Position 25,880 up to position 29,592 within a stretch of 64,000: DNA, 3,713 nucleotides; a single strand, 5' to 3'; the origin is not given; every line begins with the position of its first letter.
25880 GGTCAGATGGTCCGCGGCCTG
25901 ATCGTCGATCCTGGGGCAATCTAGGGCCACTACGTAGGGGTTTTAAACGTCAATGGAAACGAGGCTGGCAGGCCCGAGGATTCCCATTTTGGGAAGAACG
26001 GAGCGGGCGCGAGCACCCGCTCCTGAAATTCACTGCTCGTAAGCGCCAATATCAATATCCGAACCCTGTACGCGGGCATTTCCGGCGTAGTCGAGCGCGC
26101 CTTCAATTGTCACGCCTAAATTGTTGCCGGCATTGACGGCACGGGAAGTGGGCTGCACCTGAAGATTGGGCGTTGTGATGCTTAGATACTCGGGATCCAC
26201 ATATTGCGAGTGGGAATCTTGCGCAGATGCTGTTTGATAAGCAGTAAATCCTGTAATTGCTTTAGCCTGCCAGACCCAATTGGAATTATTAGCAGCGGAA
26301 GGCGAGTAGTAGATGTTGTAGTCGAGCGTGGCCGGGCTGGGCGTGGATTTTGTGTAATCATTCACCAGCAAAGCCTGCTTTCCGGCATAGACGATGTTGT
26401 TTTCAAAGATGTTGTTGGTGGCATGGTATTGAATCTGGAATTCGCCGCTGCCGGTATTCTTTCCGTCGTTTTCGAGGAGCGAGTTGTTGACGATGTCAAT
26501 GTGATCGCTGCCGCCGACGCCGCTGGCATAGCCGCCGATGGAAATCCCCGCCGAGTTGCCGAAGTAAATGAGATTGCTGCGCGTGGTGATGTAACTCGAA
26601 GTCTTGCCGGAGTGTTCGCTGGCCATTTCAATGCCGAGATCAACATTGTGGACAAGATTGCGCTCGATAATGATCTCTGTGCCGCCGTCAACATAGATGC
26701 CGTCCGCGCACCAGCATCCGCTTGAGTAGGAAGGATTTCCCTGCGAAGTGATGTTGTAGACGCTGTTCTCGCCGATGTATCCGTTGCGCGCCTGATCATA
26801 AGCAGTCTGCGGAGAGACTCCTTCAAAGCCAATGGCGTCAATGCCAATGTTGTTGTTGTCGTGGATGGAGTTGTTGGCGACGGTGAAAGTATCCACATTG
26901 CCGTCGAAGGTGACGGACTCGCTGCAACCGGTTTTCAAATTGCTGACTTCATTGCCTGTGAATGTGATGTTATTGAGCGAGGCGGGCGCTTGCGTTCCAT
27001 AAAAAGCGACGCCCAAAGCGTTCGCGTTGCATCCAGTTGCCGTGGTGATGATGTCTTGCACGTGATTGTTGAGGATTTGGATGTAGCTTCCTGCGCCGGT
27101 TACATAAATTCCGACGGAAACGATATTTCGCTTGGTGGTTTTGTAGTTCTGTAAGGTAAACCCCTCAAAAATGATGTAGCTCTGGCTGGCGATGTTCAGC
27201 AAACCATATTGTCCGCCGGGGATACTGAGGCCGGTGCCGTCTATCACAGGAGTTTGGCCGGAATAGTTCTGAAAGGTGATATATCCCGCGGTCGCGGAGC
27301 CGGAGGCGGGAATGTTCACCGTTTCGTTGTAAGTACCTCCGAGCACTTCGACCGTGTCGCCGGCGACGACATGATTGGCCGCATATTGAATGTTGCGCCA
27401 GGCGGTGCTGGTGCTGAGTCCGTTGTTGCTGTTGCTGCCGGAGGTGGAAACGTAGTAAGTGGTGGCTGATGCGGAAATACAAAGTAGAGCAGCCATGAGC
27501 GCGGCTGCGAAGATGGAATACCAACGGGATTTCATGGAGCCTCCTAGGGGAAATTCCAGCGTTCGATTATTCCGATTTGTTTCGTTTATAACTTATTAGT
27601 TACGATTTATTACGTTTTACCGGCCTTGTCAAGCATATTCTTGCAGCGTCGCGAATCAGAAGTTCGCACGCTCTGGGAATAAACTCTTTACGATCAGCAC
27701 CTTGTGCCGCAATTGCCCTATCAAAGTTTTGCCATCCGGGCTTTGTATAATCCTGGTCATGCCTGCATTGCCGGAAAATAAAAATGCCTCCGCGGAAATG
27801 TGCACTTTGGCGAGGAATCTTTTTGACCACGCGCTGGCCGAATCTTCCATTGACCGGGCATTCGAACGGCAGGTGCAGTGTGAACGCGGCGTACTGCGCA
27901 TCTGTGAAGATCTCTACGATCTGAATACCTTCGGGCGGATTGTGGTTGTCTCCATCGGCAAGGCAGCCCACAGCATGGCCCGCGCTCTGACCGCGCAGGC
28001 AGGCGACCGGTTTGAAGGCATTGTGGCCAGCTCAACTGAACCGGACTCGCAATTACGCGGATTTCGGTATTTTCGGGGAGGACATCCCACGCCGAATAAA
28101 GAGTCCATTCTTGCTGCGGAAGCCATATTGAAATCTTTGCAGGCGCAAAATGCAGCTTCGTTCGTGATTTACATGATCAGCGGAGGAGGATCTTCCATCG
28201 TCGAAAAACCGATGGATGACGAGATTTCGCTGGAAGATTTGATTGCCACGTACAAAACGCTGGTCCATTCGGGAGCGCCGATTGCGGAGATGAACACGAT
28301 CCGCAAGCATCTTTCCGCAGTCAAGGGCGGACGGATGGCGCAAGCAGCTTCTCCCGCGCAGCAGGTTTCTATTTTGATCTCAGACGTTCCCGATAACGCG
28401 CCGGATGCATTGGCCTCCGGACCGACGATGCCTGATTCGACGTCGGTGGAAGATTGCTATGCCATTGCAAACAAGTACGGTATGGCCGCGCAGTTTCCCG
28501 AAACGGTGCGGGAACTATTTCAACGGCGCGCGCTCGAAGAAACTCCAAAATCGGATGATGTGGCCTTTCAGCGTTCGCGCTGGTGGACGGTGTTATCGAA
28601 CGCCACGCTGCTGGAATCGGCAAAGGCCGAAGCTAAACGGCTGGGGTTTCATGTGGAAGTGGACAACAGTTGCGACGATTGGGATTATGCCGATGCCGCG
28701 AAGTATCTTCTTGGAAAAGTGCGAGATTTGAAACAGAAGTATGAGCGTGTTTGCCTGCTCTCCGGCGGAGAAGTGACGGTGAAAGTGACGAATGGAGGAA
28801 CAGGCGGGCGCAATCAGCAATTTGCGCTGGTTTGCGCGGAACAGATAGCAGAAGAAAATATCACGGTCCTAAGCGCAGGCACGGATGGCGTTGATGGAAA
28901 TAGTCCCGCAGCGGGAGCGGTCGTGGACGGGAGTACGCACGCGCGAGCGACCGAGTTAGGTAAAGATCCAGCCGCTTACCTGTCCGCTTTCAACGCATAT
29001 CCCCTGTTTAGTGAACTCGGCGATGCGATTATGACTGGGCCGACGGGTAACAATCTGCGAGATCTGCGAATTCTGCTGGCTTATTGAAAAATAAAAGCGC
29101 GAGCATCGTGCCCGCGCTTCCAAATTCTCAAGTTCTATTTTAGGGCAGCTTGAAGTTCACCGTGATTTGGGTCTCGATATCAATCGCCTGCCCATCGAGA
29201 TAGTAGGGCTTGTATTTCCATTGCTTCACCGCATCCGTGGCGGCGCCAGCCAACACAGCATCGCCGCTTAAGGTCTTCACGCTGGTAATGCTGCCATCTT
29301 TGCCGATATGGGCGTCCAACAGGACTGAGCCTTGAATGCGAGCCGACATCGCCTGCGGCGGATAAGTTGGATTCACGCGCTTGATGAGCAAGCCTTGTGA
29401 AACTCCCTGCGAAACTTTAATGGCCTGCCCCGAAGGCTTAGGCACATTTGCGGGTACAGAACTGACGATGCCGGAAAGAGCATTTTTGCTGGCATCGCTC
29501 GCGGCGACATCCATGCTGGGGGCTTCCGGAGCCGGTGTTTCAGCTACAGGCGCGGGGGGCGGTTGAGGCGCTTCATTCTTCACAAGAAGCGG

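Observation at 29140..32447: Tandem paralogues fusing a cytoplasmic receiver (REC-like) domain to a TonB C-terminal domain across a central TM helix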

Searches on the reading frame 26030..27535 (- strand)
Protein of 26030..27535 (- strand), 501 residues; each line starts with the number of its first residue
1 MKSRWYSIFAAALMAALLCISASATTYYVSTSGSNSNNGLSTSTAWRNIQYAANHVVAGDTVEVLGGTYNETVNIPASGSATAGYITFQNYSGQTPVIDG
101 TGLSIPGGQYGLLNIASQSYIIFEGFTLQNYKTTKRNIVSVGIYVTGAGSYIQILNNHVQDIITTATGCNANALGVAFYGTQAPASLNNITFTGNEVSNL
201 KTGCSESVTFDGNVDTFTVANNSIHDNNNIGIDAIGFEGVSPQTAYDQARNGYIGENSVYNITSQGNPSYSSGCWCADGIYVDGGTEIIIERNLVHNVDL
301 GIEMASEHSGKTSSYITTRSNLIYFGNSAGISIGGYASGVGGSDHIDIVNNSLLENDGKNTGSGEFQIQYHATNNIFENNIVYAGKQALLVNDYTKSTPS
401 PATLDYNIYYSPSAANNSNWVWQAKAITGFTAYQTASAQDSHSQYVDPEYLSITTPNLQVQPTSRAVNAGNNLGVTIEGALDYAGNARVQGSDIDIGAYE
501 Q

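Call 51: search_protein_families(library=ncbifam, proteins=[window:26030-27535:-], max_evalue=0.01)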
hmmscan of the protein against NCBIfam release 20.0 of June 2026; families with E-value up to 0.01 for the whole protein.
window:26030-27535:- (501 aa): 1 family
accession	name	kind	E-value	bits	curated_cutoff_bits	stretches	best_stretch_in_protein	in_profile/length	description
NF041518.1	choice_anch_Q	domain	1.6e-09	37.8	25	1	455-500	14-56/58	choice-of-anchor Q domain-containing protein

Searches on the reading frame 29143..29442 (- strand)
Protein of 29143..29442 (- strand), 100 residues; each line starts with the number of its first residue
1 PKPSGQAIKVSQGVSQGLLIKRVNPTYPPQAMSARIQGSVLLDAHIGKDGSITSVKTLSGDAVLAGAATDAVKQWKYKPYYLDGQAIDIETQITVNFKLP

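Call 49: search_solved_structures(query=window:29143-29442:-, max_evalue=0.01, show_alignments=2)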
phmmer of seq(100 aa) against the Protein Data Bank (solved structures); distinct sequences matched with E-value up to 0.01: 9.
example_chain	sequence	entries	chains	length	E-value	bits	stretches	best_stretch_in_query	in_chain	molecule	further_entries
2k9k_A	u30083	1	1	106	3.5e-09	40.1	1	16-99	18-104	TonB2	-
1u07_A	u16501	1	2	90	5.6e-05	26.6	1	20-86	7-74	TonB protein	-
2gsk_B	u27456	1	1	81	6.5e-05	26.4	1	20-81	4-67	protein TONB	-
1xx3_A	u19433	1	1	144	8.3e-05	26.1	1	18-81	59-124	TonB protein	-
2grx_C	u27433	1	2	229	0.00018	25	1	18-81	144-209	Protein tonB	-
9ddo_F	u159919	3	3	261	0.00021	24.8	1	18-81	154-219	Protein TonB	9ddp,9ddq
6sly_A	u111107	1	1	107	0.0031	21.1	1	24-74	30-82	Protein TonB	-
5lw8_A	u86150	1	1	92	0.0051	20.4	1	26-74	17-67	Protein TonB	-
8rd6_A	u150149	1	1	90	0.0069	19.9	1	20-79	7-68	Protein TonB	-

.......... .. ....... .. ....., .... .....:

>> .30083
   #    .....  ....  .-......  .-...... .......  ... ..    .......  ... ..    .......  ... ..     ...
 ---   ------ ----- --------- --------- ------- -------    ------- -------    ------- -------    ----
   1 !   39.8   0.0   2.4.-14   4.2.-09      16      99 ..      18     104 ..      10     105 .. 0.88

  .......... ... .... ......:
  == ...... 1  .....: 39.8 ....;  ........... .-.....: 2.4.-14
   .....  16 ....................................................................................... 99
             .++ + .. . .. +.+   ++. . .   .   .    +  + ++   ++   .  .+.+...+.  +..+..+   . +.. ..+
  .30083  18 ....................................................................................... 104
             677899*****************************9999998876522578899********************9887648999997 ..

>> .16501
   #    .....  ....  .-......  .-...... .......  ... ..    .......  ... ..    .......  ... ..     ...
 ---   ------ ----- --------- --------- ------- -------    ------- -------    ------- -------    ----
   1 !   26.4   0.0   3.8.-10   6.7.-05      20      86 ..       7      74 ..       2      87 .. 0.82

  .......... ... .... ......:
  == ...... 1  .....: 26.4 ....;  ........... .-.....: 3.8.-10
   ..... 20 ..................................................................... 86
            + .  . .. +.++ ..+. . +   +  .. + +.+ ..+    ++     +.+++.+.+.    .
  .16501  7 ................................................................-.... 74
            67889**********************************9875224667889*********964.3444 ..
